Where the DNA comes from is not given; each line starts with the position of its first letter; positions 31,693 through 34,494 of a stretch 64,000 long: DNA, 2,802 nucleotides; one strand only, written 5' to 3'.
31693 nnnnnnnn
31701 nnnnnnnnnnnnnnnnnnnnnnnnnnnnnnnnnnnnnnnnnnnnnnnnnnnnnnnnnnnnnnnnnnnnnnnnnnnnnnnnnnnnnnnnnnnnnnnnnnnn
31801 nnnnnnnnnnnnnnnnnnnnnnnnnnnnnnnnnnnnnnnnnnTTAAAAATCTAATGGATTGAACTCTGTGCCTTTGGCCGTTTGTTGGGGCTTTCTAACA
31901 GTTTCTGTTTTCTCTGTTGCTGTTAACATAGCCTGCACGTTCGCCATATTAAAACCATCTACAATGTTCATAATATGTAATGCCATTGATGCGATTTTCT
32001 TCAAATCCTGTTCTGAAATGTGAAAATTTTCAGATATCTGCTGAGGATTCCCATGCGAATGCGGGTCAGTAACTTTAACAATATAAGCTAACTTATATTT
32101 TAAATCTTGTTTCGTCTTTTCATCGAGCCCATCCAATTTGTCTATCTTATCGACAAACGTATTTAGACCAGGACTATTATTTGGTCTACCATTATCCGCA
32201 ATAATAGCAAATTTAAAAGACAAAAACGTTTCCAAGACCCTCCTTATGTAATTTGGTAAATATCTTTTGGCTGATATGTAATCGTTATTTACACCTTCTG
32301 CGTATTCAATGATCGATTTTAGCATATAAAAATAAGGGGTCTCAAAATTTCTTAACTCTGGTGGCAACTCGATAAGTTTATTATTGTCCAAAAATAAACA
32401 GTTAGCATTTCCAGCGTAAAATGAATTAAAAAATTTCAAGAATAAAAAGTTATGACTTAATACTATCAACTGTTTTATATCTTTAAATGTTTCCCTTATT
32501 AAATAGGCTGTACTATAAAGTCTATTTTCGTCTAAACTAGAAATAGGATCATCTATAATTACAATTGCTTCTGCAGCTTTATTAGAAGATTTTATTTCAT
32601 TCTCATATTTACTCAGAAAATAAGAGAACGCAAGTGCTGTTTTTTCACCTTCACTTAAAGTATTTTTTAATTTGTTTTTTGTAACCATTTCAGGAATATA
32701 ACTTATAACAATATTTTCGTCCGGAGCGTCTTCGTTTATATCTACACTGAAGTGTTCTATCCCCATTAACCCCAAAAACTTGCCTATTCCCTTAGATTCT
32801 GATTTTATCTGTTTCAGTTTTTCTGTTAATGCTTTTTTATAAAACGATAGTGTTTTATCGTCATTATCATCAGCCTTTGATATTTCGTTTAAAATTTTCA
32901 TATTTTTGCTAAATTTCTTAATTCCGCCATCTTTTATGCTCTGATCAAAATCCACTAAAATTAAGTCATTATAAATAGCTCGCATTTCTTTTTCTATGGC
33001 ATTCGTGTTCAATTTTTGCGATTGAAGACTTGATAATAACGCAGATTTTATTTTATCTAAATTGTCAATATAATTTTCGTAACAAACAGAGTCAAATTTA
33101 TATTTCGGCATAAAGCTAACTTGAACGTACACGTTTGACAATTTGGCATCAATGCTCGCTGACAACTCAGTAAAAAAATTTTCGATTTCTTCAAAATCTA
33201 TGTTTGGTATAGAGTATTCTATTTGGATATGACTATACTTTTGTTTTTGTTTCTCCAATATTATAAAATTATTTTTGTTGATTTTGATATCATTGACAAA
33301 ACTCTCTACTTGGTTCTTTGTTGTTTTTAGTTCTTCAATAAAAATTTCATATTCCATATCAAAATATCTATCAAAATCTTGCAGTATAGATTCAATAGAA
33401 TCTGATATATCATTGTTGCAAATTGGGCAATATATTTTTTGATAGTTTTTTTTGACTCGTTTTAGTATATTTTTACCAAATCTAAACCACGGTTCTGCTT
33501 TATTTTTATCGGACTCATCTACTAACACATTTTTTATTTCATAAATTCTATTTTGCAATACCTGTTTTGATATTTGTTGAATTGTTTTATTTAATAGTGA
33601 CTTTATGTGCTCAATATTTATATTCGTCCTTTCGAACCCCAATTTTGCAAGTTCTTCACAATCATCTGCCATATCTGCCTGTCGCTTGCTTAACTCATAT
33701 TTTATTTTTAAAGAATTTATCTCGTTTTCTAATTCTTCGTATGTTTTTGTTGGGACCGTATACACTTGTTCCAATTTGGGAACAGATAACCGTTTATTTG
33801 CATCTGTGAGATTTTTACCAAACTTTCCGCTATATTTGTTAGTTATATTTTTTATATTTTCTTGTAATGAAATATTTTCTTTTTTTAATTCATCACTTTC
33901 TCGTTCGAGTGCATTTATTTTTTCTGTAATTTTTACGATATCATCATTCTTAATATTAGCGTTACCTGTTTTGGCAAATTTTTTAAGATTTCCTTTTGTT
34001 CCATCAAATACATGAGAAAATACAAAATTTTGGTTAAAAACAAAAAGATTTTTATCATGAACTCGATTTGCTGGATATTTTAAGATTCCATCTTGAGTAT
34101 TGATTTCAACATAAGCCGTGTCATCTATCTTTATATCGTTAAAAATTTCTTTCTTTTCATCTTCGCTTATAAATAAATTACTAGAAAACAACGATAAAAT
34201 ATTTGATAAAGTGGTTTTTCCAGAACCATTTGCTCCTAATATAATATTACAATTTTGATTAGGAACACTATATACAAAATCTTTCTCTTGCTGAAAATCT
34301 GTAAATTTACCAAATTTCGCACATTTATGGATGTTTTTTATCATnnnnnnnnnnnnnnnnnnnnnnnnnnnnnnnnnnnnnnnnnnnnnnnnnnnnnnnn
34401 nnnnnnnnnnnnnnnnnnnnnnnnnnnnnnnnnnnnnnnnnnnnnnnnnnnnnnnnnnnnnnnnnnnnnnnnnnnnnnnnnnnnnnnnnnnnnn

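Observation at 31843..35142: TIR-like protein + RloC/PrrC-like AAA_13 ATPase: candidate undescribed two-gene anti-phage (abortive infection) cassette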

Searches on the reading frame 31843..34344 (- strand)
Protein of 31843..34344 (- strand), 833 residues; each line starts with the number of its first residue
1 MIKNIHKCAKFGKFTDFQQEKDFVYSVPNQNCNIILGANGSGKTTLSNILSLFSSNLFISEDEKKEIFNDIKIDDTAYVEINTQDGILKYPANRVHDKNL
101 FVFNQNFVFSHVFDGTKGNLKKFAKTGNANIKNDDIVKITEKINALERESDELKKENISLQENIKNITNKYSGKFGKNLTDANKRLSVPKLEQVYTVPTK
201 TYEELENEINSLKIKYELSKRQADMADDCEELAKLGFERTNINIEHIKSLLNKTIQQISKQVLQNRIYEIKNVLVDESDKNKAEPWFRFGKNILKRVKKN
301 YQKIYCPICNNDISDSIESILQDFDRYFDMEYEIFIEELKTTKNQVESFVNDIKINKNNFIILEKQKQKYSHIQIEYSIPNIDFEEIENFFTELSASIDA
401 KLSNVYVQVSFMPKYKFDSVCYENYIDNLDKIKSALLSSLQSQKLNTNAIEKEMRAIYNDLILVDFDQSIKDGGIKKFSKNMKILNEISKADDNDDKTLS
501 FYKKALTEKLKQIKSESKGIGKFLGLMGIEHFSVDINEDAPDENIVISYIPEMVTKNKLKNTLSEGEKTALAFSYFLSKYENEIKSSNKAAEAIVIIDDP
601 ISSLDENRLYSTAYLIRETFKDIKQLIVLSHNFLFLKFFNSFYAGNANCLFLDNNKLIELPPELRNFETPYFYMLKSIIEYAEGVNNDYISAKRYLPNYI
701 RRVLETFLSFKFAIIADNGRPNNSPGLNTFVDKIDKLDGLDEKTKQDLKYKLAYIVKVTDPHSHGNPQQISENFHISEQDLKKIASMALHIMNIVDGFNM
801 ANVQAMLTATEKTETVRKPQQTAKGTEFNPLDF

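Call 3: search_protein_families(library=pfam, proteins=[window:31843-34344:-], max_evalue=0.01)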
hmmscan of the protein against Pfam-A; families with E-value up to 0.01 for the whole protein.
window:31843-34344:- (833 aa): 3 families
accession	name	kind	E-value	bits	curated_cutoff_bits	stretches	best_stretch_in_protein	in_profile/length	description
PF13166.12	AAA_13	-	3.6e-53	181.8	36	1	30-792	16-712/713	AAA domain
PF02463.25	SMC_N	-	4.8e-10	39.7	40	1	330-637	107-203/220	RecF/RecN/SMC N terminal domain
PF13304.12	AAA_21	-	0.00063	20.3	27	1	33-76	2-45/304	AAA domain, putative AbiEii toxin, Type IV TA system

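Call 4: search_protein_families(library=padloc, proteins=[window:31843-34344:-], max_evalue=0.01)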
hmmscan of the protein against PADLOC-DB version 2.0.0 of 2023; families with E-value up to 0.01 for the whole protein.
window:31843-34344:- (833 aa): 16 families
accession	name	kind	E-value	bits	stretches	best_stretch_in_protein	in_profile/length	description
PDLC04894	PDC-S06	-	2.4e-46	156.6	1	1-714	1-666/740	-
PDLC04887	PDC-S06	-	1.4e-44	150.8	1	1-767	1-744/790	-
PDLC04896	PDC-S06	-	8e-36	121.9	1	1-711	1-655/732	-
PDLC04886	PDC-S06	-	4.2e-34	116.4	1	16-637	12-577/727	-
PDLC04890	PDC-S06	-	1.1e-32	111.5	1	30-637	24-578/732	-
PDLC04898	PDC-S06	-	5.6e-25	85.8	1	7-712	10-679/752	-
PDLC04897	PDC-S06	-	2.8e-20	70.5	1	30-713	23-664/727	-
PDLC04895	PDC-S06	-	7e-19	65.8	1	1-643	1-640/784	-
PDLC02360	PrrC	-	8.5e-15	52.7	1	493-710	81-287/372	PrrC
PDLC04891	PDC-S06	-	6.9e-13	45.9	1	28-640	98-693/858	-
PDLC03859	LmuB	-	2.1e-12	45.1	1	130-640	182-593/611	-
PDLC04135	mad3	-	1e-09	36.4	1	31-636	23-327/374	mads_3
PDLC04140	mad8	-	1.7e-06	25.8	0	34-197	31-129/314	mads_8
PDLC03865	LmuB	-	1.8e-05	21.2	1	571-632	913-974/1007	-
PDLC04164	AriA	-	2.9e-05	21.8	1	16-85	13-80/253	-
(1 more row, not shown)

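Call 5: search_protein_families(library=ncbifam, proteins=[window:31843-34344:-], max_evalue=0.01)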
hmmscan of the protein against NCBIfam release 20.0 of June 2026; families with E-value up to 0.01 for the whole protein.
window:31843-34344:- (833 aa): 8 families
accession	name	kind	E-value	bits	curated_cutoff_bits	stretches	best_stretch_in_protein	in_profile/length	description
TIGR00611.2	recf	equivalog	7.6e-09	35.2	172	2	554-618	266-329/339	DNA replication/repair protein RecF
TIGR03411.1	urea_trans_UrtD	equivalog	8.1e-06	25.7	304.1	0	13-50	11-48/242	urea ABC transporter ATP-binding protein UrtD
NF010068.0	PRK13548.1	equivalog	8.1e-06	25.1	261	0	557-632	132-202/261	heme ABC transporter ATP-binding protein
NF040873.1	AztA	equivalog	0.0015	18.1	220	0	26-50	14-38/191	zinc ABC transporter ATP-binding protein AztA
TIGR01978.1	sufC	equivalog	0.0025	17.3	212.8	0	26-51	22-47/243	Fe-S cluster assembly ATPase SufC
NF008428.0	PRK11264.1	equivalog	0.0047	16.2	406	0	27-111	26-99/250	L-cystine ABC transporter ATP-binding protein TcyN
TIGR02788.1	VirB11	equivalog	0.0048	16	249.95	0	21-50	134-164/308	P-type DNA transfer ATPase VirB11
NF047739.1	antiphage_MADS3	equivalog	0.0081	15.4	420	0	27-57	18-48/427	methylation-associated defense system AAA family ATPase MAD3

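Call 12: find_homologous_proteins(query=window:31843-34344:-, max_evalue=1e-10)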
Query window:31843-34344:- (833 aa): 86 proteins with E <= 1e-10 among 8000 candidates.
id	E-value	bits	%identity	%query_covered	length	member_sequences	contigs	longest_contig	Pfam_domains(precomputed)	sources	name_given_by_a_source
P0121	0.0e+0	1652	91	100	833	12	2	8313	PF02463.26,PF13166.13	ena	-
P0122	1.2e-219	750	47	100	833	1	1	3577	PF02463.26,PF13166.13,PF13304.13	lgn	-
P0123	2.2e-219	749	47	96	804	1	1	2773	PF13175.13,PF13166.13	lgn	-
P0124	3.5e-219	748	48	97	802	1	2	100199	PF02463.26,PF13166.13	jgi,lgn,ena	-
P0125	3.6e-219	748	48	96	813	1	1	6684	PF02463.26,PF13166.13,PF13304.13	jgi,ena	-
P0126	1.8e-218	746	48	96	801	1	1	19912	PF13476.13,PF02463.26,PF13166.13,PF13304.13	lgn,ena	-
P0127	5.7e-215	734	48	96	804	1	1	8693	PF02463.26,PF13166.13,PF13304.13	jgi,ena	-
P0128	2.1e-213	729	48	96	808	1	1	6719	PF13166.13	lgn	-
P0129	4.1e-213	728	49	96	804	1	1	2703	PF13166.13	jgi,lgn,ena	-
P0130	6.9e-213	727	48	96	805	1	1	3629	PF13166.13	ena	-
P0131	8.5e-213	727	48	96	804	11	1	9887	PF13166.13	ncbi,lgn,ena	-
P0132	3.8e-212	725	48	96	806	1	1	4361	PF13166.13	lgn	-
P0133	5.0e-212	725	48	96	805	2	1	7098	PF13166.13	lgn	-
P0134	6.9e-212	724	48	96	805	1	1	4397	PF13166.13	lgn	-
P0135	1.3e-211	723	47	96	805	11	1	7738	PF13166.13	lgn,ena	-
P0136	1.3e-211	723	48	96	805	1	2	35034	PF13166.13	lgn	-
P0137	1.8e-211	723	47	96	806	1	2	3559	PF13166.13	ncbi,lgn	-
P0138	2.4e-211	722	48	96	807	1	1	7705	PF13166.13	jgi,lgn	jgi:wobble nucleotide-excising tRNase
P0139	2.9e-211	722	48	96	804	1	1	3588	PF13166.13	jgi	jgi:wobble nucleotide-excising tRNase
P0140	1.5e-210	720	48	96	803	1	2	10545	PF13166.13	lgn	-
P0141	4.8e-210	718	47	96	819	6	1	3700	PF13166.13,PF13304.13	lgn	-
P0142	2.5e-209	716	46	96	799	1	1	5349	PF13166.13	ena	-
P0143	2.7e-209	716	48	96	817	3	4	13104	PF13166.13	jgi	-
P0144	3.3e-209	715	48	96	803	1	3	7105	PF13166.13,PF13304.13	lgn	-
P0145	1.0e-208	714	47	96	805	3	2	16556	PF13166.13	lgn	-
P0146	3.1e-208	712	47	96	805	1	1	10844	PF13166.13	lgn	-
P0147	3.1e-208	712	47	96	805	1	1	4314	PF13166.13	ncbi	-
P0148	7.5e-208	711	48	96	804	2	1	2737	PF13166.13,PF13304.13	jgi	jgi:wobble nucleotide-excising tRNase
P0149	8.1e-208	711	48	96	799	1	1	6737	PF13166.13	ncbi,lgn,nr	ncbi:MAG: AAA family ATPase [Bacilli bacterium]|nr:AAA family ATPase [Bacilli bacterium]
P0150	9.4e-207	707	47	96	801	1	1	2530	PF13166.13,PF13304.13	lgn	-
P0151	1.9e-206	706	46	96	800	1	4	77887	PF13166.13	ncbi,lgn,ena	-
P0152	2.1e-206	706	47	96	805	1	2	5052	PF13166.13,PF13304.13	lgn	-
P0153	2.1e-206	706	48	96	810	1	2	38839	PF13166.13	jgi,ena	-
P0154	3.3e-206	705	47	96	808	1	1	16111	PF13166.13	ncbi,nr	ncbi:MAG: AAA family ATPase [Ignavibacteriaceae bacterium]|nr:AAA family ATPase [Ignavibacteriaceae 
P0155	5.7e-204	698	47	96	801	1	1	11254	PF13166.13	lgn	-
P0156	1.1e-203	697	47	96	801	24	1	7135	PF13166.13,PF13304.13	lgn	-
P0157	3.2e-203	696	47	96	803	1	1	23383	PF13166.13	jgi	jgi:wobble nucleotide-excising tRNase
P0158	4.4e-203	695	47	96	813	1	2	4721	PF13166.13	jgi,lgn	jgi:wobble nucleotide-excising tRNase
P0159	6.4e-203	694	46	99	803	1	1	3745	PF13166.13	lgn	-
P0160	9.5e-203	694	47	96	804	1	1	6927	PF13166.13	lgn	-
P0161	1.2e-202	694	46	96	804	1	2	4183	PF13166.13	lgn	-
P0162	2.9e-202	692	46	96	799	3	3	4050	PF13166.13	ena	-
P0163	5.7e-202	691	47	96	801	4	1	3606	PF13166.13,PF13304.13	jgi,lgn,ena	-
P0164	7.5e-202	691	45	96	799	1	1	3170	PF13166.13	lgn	-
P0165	1.4e-201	690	45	96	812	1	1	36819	PF13166.13,PF13304.13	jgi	jgi:wobble nucleotide-excising tRNase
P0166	1.2e-200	687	45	96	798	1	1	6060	PF13166.13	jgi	-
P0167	1.9e-200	686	46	96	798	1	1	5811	PF13166.13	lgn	-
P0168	2.0e-200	686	47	96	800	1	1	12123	PF13166.13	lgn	-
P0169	2.2e-200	686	47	96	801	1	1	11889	PF13166.13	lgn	-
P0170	8.3e-200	684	46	96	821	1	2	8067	PF13166.13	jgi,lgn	-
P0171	1.4e-199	683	46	96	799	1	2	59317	PF13166.13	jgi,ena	-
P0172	1.6e-199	683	46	96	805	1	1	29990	PF02463.26,PF13166.13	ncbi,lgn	-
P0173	2.3e-199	683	46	96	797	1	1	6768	PF13166.13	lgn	-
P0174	1.9e-198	680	46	97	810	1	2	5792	PF02463.26,PF13166.13,PF13304.13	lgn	-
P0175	4.6e-198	678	46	96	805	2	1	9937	PF02463.26,PF13166.13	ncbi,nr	ncbi:MAG: AAA family ATPase [Candidatus Gracilibacteria bacterium]|nr:AAA family ATPase [Candidatus 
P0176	1.4e-197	677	46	96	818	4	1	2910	PF13166.13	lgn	-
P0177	2.9e-196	672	47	96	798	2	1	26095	PF13166.13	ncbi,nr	ncbi:MAG: AAA family ATPase [Candidatus Gracilibacteria bacterium]|nr:AAA family ATPase [Candidatus 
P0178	3.0e-196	672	45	96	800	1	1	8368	PF02463.26,PF13166.13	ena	-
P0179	1.1e-195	671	45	98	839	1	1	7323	PF13166.13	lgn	-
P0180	1.2e-195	670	48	90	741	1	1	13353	PF13166.13,PF13304.13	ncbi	ncbi:MAG: AAA family ATPase [Patescibacteria group bacterium]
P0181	3.4e-195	669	44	96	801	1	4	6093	PF13166.13,PF13304.13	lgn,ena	-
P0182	4.9e-195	668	44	96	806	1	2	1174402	PF13166.13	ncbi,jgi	-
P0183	4.6e-194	665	46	96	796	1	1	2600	PF13166.13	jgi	-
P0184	7.1e-194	665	48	88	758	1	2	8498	PF13166.13,PF13304.13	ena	-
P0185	7.9e-191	655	45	96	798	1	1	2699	PF13166.13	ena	-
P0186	6.3e-190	652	46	90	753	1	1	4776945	PF13166.13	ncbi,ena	-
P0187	7.9e-189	648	45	96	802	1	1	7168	PF13166.13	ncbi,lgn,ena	-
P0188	3.0e-188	646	44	96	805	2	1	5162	PF02463.26,PF13166.13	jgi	-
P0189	1.1e-187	644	45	94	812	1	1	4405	PF13166.13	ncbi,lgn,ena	-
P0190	1.2e-187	644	45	96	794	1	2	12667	PF13166.13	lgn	-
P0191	5.9e-187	642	43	94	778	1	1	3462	PF13166.13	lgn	-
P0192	1.8e-185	637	44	96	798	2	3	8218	PF13166.13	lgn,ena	-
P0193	4.4e-184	632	44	97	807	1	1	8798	PF13166.13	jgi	jgi:wobble nucleotide-excising tRNase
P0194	1.6e-175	604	42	97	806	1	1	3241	PF02463.26,PF13166.13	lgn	-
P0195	8.1e-175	602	42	96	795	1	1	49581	PF13476.13,PF13166.13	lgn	-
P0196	8.5e-173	595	41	97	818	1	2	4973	PF02463.26,PF13166.13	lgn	-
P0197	3.5e-148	514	38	97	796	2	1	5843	PF02463.26,PF13166.13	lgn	-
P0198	3.9e-136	474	37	98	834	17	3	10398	PF02463.26,PF13166.13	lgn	-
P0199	6.1e-131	456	35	95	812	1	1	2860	PF02463.26,PF13166.13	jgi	jgi:wobble nucleotide-excising tRNase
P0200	4.5e-130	454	45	70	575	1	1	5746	PF13166.13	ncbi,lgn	-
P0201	3.8e-102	361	42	58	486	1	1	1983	PF13166.13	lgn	-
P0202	6.9e-60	222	37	36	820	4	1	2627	PF13166.13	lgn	-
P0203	1.5e-58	217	31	97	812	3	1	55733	PF13476.13,PF13166.13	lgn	-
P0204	2.4e-19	87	24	92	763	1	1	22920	PF02463.26,PF13166.13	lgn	-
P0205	3.3e-14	70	25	95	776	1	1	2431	PF02463.26,PF13166.13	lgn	-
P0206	2.1e-12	64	24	82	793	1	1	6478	PF13166.13,PF13304.13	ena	-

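Call 15: find_encoding_contigs(protein=P0121, flank=6000, max_places=4)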
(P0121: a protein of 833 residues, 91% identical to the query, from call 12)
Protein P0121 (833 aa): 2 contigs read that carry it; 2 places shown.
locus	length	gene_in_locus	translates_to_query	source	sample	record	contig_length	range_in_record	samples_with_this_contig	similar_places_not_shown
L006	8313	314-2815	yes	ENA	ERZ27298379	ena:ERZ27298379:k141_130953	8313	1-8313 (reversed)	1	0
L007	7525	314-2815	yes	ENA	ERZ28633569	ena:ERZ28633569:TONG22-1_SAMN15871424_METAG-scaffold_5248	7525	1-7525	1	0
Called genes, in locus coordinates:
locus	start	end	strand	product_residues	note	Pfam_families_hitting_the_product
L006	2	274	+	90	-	?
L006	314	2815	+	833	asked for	PF02463:SMC_N (faint), PF13166:AAA_13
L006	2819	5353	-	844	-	PF10544:T5orf172 (weak), PF04851:ResIII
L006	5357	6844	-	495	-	PF02384:N6_Mtase (faint), PF07669:Eco57I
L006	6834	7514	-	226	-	-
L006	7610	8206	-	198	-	PF00239:Resolvase, PF13936:HTH_38 (faint)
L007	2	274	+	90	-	?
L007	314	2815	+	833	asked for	PF02463:SMC_N (faint), PF13166:AAA_13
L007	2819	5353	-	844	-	PF10544:T5orf172 (weak), PF04851:ResIII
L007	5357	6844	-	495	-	PF02384:N6_Mtase (faint), PF07669:Eco57I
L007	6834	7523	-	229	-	?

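Call 26: find_related_loci(query=A2, collection=metagenome_contigs, flank=5000)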
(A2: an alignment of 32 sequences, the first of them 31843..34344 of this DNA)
Query A2 (833 aa) in metagenome_contigs; peptide patterns used: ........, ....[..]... (x = any residue, [..] = any of these).
600 stretches matched a pattern (row limit reached: there are more); 388 encode a relative of the query (tblastn E <= 1e-3); the best 80 are kept; 80 distinct loci.
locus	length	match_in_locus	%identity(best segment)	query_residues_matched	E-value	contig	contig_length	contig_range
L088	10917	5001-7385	48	1-799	0e+0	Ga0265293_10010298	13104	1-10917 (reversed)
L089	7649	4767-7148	47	1-799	0e+0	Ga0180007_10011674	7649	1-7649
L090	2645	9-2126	45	88-799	0e+0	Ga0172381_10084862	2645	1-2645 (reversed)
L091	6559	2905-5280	37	1-807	1e-140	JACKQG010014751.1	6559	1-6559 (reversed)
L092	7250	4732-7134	35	1-814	3e-129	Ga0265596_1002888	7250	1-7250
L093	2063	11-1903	35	171-811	6e-111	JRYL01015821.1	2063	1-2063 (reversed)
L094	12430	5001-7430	32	1-805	5e-100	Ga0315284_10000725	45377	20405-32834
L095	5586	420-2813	33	5-796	4e-99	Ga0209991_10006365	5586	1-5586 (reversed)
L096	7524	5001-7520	29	2-804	8e-73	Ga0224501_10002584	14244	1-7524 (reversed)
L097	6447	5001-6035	35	507-829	3e-47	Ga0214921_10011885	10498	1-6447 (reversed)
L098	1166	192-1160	38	509-806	1e-48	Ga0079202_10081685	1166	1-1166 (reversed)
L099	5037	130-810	44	594-796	2e-38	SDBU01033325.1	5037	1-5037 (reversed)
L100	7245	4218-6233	24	1-710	5e-29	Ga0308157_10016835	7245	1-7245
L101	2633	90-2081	24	1-719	1e-28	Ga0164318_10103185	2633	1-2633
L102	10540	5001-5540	37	563-735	2e-27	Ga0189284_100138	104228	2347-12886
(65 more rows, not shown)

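Call 29: find_encoding_contigs(protein=P0124, flank=5000, max_places=2)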
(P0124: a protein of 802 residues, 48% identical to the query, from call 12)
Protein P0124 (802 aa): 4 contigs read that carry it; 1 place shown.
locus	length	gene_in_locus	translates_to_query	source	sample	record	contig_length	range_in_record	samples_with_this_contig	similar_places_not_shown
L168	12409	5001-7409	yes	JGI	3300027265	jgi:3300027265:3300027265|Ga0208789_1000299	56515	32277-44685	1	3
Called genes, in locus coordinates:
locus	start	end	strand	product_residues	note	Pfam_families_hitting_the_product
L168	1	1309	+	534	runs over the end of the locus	PF12161:HsdM_N, PF02384:N6_Mtase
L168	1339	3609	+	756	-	PF20720:nSTAND3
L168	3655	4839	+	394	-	PF01420:Methylase_S (weak)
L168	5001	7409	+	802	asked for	PF02463:SMC_N, PF13166:AAA_13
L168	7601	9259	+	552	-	PF13749:HATPase_c_4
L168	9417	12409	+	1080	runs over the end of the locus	PF04313:HSDR_N, PF04851:ResIII, PF18766:SWI2_SNF2, PF22679:T1R_D3-like, PF11867:T1RH-like_C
